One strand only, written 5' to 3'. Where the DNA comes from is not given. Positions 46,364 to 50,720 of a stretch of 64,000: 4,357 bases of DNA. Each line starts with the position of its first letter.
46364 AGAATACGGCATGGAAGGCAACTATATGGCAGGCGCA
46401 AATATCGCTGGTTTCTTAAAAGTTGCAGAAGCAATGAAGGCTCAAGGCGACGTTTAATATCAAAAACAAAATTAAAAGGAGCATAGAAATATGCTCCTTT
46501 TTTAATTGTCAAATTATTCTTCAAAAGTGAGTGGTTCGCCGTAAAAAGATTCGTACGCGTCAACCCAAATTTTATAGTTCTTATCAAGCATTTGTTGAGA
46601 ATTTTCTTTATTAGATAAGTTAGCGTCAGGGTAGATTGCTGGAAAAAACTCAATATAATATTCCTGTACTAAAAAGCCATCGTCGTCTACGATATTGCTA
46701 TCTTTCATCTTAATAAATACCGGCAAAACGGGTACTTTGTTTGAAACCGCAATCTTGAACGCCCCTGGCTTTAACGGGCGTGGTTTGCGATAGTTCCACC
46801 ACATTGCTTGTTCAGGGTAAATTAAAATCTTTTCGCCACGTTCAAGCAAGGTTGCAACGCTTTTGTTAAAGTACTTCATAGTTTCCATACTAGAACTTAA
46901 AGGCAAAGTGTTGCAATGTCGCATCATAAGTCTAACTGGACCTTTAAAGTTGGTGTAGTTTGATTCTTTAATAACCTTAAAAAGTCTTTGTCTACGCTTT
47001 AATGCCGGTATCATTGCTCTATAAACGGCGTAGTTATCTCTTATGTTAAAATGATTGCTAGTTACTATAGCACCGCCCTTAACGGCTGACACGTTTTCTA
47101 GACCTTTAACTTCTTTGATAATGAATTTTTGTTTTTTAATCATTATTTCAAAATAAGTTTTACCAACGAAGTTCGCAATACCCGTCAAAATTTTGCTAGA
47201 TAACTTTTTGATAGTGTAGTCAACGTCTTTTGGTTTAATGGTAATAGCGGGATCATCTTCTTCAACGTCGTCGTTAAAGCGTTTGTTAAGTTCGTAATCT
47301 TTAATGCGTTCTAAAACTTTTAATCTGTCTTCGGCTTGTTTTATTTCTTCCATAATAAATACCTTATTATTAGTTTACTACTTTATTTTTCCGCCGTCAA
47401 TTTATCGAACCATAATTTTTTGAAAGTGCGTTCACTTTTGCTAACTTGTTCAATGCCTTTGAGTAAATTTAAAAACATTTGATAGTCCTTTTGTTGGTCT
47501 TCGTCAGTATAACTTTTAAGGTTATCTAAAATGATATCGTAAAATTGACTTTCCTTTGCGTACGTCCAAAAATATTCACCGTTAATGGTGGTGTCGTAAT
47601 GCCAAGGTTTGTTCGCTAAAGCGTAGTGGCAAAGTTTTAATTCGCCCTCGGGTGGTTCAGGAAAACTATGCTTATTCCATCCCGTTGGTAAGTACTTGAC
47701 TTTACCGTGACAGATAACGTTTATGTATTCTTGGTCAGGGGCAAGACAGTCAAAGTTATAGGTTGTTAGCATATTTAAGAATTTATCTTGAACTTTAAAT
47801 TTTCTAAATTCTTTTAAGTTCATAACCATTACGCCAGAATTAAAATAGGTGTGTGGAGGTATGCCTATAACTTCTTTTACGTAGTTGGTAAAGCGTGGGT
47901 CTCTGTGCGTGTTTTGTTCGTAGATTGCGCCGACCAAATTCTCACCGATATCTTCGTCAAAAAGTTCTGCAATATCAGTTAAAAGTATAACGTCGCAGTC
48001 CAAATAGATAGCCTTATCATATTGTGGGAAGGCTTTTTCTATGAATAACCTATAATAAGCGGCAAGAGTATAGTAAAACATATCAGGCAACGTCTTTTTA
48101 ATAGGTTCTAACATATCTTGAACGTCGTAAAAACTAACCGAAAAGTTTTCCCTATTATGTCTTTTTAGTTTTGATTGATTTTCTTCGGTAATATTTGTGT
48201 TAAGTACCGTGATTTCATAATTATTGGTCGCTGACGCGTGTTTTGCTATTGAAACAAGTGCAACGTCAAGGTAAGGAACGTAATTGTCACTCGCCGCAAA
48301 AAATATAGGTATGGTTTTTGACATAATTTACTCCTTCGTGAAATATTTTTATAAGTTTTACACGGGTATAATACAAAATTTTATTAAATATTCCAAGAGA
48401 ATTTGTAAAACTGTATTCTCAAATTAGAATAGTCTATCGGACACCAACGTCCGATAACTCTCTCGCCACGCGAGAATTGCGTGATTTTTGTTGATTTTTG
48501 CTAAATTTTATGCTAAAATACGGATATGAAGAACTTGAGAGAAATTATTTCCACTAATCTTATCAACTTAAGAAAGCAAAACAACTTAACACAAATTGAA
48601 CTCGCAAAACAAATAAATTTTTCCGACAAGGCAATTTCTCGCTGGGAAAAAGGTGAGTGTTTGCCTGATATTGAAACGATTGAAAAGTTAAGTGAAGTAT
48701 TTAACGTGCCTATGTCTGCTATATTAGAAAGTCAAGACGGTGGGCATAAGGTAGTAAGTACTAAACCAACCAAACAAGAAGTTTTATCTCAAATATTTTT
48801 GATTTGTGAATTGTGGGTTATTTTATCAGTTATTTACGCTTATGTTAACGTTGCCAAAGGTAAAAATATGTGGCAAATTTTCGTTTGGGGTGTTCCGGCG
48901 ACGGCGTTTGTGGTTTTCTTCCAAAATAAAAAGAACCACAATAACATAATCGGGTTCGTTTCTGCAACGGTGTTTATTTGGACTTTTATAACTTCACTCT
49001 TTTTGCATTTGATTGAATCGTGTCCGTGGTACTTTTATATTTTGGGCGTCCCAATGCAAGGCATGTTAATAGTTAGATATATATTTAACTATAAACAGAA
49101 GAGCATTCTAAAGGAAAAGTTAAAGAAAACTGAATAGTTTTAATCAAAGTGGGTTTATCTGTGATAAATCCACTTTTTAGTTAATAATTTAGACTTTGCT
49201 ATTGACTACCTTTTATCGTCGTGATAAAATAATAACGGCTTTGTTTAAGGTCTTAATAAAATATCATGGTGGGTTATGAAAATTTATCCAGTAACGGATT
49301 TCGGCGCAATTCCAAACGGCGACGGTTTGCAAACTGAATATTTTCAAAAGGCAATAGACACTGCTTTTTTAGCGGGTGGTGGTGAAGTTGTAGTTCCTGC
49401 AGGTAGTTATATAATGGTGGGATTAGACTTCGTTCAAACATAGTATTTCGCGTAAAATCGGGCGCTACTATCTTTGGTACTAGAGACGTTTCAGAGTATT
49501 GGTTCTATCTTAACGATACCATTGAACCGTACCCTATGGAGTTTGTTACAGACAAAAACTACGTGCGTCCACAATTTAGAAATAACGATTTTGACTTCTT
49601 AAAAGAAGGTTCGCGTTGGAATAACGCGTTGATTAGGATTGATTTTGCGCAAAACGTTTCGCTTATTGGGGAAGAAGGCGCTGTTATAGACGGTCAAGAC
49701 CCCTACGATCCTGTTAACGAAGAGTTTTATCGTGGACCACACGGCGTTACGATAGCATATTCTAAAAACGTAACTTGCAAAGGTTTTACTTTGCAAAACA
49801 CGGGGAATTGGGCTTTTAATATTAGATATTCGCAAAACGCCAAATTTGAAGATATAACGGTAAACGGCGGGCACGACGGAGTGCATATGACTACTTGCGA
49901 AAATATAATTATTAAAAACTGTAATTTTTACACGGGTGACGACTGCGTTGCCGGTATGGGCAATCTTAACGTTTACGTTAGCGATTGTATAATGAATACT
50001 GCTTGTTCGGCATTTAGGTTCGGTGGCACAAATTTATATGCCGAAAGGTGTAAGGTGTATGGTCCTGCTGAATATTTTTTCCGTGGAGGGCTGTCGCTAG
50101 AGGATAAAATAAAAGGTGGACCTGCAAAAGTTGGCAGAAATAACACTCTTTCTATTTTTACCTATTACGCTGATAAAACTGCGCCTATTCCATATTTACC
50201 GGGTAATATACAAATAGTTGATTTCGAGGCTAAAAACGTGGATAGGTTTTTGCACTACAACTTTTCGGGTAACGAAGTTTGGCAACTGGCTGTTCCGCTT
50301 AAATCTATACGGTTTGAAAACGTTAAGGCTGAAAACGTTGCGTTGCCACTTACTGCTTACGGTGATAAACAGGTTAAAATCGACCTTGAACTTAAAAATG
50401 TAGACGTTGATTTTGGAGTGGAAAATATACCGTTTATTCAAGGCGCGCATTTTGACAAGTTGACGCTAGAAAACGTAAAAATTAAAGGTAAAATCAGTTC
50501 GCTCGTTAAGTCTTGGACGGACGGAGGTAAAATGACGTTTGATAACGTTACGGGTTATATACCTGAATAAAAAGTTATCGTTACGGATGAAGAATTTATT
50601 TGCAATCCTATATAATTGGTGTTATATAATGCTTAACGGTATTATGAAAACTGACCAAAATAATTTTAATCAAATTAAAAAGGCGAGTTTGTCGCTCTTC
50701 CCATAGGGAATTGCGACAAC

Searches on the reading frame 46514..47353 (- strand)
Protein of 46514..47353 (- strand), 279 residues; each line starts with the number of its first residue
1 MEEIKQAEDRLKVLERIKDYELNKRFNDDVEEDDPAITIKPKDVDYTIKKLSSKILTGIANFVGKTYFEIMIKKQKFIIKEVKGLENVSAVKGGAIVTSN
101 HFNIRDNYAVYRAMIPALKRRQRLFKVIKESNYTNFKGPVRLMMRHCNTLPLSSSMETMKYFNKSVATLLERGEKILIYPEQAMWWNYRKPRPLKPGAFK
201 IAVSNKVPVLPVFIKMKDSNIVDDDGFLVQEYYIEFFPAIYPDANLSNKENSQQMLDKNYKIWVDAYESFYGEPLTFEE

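Call 91: search_protein_families(library=pfam, proteins=[window:46514-47353:-], max_evalue=0.00001)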
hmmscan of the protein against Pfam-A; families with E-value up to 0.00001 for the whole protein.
window:46514-47353:- (279 aa): 1 family
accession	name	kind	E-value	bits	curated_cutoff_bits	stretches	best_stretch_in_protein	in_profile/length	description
PF01553.26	Acyltransferase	-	1.8e-13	50.9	23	1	81-215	3-132/132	Acyltransferase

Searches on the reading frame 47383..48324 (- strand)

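Call 15: search_protein_families(library=pfam, proteins=[window:47383-48324:-])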
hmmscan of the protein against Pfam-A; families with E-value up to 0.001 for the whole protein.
window:47383-48324:- (313 aa): 2 families
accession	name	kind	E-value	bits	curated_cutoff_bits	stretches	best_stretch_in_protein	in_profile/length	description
PF01501.26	Glyco_transf_8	-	3.7e-44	151.6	24.3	1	6-244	1-252/253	Glycosyl transferase family 8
PF18404.7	Glyco_transf_24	-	3.5e-07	30.3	25.7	1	10-188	6-185/268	Glucosyltransferase 24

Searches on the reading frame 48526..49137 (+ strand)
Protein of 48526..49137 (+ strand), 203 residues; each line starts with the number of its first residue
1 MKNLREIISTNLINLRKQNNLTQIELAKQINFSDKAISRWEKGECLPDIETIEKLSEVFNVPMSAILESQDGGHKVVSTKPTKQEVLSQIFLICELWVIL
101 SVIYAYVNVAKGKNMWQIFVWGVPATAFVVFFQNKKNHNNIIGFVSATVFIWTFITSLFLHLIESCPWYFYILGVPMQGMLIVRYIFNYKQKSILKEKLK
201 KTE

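Call 15: search_protein_families(library=pfam, proteins=[window:48526-49137:+])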
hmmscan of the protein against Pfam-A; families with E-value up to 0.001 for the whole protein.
window:48526-49137:+ (203 aa): 4 families
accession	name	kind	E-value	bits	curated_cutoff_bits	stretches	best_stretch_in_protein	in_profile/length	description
PF01381.28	HTH_3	-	3.3e-14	53.1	23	1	14-64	3-53/55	Helix-turn-helix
PF12844.13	HTH_19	-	8.9e-09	35.6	30.2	1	14-67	6-59/64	Helix-turn-helix domain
PF13560.12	HTH_31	-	1.4e-06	29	27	1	15-62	9-57/64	Helix-turn-helix domain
PF13443.12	HTH_26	-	3.5e-06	27.6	22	1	11-68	1-59/63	Cro/C1-type HTH DNA-binding domain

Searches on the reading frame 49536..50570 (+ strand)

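Call 15: search_protein_families(library=pfam, proteins=[window:49536-50570:+])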
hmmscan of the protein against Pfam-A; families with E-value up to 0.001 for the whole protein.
window:49536-50570:+ (344 aa): 3 families
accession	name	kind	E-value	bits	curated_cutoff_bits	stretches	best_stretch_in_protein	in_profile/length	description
PF00295.23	Glyco_hydro_28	-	2.2e-13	50.4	22.9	1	26-151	44-182/324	Glycosyl hydrolases family 28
PF13229.12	Beta_helix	-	1.3e-09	38.3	25.9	1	69-175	1-111/158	Right handed beta helix region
PF05048.19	NosD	-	2.4e-05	24.3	23.6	1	68-152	16-99/212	Periplasmic copper-binding protein (NosD)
